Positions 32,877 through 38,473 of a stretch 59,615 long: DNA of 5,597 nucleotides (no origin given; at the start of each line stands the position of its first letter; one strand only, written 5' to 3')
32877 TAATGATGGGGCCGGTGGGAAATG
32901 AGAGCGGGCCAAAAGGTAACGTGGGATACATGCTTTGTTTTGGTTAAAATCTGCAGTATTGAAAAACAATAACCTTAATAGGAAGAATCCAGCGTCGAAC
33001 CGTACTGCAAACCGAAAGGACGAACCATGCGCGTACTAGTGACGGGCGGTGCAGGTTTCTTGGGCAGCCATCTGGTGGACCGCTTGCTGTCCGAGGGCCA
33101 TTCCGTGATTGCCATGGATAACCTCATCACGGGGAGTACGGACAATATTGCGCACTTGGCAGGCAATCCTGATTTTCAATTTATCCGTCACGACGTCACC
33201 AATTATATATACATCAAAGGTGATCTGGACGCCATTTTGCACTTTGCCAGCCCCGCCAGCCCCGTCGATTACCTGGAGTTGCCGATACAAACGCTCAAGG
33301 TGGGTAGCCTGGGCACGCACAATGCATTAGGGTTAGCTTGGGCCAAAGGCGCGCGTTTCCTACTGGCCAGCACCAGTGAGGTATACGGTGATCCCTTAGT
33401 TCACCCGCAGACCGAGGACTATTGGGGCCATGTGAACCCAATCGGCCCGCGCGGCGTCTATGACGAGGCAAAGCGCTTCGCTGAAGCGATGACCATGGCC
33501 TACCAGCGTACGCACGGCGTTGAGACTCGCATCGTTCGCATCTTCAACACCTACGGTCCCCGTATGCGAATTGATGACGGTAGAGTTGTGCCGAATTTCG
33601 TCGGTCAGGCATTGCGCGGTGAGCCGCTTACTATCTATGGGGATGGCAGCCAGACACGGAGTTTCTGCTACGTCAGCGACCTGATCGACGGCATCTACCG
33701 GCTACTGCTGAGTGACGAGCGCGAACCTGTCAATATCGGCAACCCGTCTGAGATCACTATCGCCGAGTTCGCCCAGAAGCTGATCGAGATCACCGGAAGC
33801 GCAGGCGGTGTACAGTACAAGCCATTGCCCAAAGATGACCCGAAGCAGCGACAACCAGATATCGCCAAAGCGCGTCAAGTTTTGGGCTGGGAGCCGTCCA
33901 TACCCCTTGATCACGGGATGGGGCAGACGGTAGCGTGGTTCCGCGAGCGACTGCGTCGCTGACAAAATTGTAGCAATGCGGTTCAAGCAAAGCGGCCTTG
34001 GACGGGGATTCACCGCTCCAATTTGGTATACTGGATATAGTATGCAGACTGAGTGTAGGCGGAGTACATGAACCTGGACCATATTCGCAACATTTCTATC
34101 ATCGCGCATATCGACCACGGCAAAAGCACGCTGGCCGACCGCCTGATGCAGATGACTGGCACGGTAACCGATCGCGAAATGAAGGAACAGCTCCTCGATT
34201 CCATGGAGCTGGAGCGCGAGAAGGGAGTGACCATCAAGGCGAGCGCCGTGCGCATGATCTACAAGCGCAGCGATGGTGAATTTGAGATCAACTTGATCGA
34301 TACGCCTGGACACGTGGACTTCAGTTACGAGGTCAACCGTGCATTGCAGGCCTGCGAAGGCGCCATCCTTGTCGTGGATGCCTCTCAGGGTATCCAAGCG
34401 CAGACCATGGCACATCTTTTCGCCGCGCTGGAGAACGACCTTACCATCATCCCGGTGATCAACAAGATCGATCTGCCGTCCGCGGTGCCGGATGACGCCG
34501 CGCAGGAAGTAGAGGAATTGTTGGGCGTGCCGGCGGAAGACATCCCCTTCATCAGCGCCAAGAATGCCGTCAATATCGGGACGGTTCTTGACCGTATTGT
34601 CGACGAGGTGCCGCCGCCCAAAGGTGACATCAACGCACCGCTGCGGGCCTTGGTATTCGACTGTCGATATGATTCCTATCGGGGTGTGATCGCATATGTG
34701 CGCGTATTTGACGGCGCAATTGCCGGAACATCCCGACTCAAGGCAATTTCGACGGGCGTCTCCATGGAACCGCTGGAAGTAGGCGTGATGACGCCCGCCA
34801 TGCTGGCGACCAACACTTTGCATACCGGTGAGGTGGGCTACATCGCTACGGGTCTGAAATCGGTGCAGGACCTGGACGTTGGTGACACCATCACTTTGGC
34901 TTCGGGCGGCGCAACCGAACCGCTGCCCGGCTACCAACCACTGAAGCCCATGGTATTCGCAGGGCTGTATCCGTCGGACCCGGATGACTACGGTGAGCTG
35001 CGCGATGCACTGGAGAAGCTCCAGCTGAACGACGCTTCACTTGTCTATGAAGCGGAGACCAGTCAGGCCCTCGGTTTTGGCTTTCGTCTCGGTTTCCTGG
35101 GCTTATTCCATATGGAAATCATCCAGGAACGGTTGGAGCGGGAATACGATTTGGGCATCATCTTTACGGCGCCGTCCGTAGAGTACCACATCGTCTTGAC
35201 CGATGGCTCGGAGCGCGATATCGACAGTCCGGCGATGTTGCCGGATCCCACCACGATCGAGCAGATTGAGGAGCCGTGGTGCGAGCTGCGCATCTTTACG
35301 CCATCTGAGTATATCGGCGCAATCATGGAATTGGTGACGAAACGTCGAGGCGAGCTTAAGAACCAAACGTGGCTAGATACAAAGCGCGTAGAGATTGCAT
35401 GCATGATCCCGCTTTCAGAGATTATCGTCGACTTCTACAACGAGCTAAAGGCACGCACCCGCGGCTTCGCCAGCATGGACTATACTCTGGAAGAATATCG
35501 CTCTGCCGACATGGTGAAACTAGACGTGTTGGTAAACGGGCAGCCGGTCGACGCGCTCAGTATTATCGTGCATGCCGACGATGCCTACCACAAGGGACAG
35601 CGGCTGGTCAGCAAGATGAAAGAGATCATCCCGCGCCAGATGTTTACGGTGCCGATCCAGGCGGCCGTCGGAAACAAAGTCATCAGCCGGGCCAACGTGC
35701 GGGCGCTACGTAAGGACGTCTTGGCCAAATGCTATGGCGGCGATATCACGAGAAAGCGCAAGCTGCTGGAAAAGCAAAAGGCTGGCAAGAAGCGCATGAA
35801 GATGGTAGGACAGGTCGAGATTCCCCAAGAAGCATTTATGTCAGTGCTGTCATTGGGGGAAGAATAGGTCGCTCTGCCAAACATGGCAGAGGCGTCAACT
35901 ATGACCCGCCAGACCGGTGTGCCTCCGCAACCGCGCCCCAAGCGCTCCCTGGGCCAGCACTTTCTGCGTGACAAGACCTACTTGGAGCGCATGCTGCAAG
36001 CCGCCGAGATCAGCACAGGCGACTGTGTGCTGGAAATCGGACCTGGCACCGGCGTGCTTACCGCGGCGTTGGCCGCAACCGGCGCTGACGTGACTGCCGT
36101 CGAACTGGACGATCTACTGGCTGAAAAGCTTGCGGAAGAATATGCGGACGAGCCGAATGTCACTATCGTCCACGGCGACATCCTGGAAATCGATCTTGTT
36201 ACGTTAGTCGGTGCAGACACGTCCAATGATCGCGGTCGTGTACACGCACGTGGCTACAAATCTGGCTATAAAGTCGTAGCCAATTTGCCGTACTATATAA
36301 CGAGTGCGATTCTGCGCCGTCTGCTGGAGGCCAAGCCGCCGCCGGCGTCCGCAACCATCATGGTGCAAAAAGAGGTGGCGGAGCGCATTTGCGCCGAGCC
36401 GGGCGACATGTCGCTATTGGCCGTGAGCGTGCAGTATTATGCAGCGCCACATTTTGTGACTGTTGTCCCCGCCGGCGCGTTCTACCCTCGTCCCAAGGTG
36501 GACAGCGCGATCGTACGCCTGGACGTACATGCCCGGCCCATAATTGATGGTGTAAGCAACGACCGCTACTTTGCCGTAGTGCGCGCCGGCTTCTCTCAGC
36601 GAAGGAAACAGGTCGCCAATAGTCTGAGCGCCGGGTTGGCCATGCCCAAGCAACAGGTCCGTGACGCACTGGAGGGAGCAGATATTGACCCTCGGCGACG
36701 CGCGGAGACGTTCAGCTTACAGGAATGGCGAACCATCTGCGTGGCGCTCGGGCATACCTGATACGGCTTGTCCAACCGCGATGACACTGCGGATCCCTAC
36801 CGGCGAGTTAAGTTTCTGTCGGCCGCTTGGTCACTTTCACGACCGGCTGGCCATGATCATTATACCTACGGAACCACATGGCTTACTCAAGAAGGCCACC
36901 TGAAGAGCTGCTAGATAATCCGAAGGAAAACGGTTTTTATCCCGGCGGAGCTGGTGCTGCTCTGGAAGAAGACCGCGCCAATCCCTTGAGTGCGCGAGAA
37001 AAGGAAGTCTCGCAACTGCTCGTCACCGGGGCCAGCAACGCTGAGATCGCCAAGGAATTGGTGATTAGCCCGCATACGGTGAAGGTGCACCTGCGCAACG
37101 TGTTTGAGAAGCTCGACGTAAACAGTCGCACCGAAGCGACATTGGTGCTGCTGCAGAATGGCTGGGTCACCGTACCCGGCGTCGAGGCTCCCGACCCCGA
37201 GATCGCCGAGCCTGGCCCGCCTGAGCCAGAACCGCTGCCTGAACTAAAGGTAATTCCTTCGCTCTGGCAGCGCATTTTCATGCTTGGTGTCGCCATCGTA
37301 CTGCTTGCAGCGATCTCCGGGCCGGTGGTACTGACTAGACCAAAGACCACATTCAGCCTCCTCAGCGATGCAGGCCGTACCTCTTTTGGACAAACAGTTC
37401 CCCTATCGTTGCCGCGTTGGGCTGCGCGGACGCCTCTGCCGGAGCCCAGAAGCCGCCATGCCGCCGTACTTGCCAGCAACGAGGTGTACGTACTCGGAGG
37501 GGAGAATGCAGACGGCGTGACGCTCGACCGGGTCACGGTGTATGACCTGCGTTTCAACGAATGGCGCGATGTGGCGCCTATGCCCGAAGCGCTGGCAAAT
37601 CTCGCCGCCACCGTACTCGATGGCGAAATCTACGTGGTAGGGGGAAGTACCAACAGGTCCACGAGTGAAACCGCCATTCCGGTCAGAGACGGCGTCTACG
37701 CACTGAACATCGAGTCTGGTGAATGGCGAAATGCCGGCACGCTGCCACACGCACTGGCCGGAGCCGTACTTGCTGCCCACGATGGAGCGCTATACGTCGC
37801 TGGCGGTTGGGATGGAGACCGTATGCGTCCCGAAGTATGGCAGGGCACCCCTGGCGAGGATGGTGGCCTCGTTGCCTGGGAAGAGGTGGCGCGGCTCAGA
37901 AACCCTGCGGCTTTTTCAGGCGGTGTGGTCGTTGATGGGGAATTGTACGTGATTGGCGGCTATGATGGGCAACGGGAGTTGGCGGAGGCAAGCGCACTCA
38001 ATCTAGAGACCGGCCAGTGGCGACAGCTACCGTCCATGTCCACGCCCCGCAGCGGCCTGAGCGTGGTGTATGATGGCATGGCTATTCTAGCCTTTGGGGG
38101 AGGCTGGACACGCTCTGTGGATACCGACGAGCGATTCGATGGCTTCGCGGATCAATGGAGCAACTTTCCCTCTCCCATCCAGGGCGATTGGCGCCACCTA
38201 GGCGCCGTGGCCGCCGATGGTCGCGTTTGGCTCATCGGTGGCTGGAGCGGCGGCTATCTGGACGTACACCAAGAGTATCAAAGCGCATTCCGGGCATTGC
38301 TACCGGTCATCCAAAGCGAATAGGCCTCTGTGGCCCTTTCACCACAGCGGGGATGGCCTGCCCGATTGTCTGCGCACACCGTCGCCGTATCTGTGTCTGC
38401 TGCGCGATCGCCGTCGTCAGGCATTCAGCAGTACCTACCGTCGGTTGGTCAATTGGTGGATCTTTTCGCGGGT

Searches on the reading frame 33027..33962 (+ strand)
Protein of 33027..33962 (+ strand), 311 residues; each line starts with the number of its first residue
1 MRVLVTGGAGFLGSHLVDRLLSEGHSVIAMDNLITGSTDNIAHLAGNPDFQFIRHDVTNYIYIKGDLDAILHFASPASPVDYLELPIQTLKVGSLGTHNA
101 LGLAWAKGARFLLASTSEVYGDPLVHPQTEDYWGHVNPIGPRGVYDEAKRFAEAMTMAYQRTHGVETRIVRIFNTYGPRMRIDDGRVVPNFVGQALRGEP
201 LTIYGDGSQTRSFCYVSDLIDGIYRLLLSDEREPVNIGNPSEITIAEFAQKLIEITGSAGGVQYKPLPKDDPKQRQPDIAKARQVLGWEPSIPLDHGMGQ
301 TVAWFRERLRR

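Call 33: search_protein_families(library=pfam, max_evalue=0.00001, proteins=[window:33027-33962:+])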
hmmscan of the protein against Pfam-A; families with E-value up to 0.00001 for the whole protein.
window:33027-33962:+ (311 aa): 6 families
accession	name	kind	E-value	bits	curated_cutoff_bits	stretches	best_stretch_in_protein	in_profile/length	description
PF16363.11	GDP_Man_Dehyd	-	5.8e-52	177.6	27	1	4-298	1-329/332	GDP-mannose 4,6 dehydratase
PF01370.27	Epimerase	-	6.6e-50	170.2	20.9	1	3-238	1-240/240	NAD dependent epimerase/dehydratase family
PF01073.25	3Beta_HSD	-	6.4e-10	39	22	1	4-219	1-221/280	3-beta hydroxysteroid dehydrogenase/isomerase family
PF04321.23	RmlD_sub_bind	-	1.1e-08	34.9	27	1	1-269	1-243/287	RmlD substrate binding domain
PF02719.21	Polysacc_synt_2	-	3.2e-07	30.3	20.2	0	140-258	133-249/293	Polysaccharide biosynthesis protein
PF07993.18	NAD_binding_4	-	1.3e-06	28.2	20.1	0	5-26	1-22/258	Male sterility protein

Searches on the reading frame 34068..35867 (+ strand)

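Call 48: search_protein_families(library=ncbifam, max_evalue=1e-10, proteins=[window:34068-35867:+])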
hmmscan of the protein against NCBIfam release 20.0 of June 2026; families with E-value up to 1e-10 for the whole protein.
window:34068-35867:+ (599 aa): 31 families (the best 25 are shown)
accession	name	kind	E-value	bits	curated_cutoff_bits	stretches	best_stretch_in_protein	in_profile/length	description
TIGR01393.1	lepA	equivalog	5.7e-279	926.5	533.9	1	5-595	2-593/595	translation elongation factor 4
TIGR01394.1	TypA_BipA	equivalog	3.5e-63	213.8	757.3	1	6-287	1-294/594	translational GTPase TypA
NF012153.1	tet_protect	equivalog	2.5e-50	171.4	775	2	8-152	2-145/614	tetracycline resistance ribosomal protection protein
TIGR00484.1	EF-G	equivalog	3.1e-49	167.7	659.4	1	1-161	5-164/691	elongation factor G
NF009381.0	PRK12740.1-5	subfamily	1.2e-47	162.7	583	2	3-154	6-156/692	elongation factor G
TIGR00490.1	aEF-2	equivalog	1.7e-44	152.1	738.45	1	3-135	16-149/720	elongation factor EF-2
NF007583.0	PRK10218.1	equivalog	7.8e-41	139.7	1260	1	4-477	3-472/607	ribosome-dependent GTPase TypA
NF009891.0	PRK13351.1-1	equivalog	6.2e-40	137.4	597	2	3-137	6-139/681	elongation factor G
NF000120.3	47473_otr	exception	1.5e-38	132.8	900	1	7-152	3-147/608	tetracycline resistance ribosomal protection protein Otr(A)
NF033148.1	tet_protect_M_W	exception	9.7e-38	129.9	1100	1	6-150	3-146/639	TetM/TetW/TetO/TetS family tetracycline resistance ribosomal protection protein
NF001964.0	PRK00741.1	equivalog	2.3e-37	128.6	473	1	4-159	10-168/529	peptide chain release factor 3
TIGR00503.1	prfC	equivalog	3e-30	105.1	466.95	1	3-160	8-168/527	peptide chain release factor 3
NF009379.0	PRK12740.1-3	equivalog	3.5e-30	105.2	513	1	5-141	7-142/674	elongation factor G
NF012155.1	tet_protect_M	exception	3.6e-28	98.2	1420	1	6-138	3-134/639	tetracycline resistance ribosomal protection protein Tet(M)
NF009377.1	PRK12740.1-1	equivalog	7e-28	97.4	890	1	4-154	11-160/700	elongation factor G-like protein EF-G2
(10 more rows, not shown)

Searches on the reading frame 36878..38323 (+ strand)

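Call 48: search_protein_families(library=ncbifam, max_evalue=1e-10, proteins=[window:36878-38323:+])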
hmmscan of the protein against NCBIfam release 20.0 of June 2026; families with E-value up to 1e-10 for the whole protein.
window:36878-38323:+ (481 aa): 10 families
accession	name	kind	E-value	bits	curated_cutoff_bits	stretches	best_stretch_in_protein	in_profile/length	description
TIGR03548.1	mutarot_permut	subfamily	5.5e-16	58.6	243.2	0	181-312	53-181/323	cyclically-permuted mutarotase family protein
TIGR03020.2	EpsA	equivalog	1.5e-14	54.3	170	1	26-87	180-241/247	XrtB/PEP-CTERM-associated transcriptional regulator EpsA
NF010730.0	PRK14131.1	subfamily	2.1e-14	53.1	416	0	227-312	70-157/384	N-acetylneuraminate epimerase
NF007505.1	PRK10100.1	equivalog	4.2e-14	52.7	250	1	33-88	141-196/204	biofilm master transcriptional regulator CsgD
TIGR03547.1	muta_rot_YjhT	subfamily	8.6e-14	51.4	256.35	0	227-313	41-129/346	YjhT family mutarotase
NF047785.1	respo_reg_MadR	equivalog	2.7e-13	49.8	300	1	31-90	143-202/209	MadR family response regulator transcription factor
NF007708.0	PRK10403.1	equivalog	1.6e-11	44.1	343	1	30-94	147-211/215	nitrate/nitrite response regulator protein NarP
NF003420.0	PRK04841.1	equivalog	2.6e-11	42.3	537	1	33-88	835-890/903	HTH-type transcriptional regulator MalT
NF041232.1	BagY_FevT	exception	4.1e-11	42.4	700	1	34-88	294-348/367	LuxR family transcriptional regulator BagY/FevT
NF007935.0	PRK10651.1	equivalog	8.7e-11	41.4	250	0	31-94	150-213/216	two-component system response regulator NarL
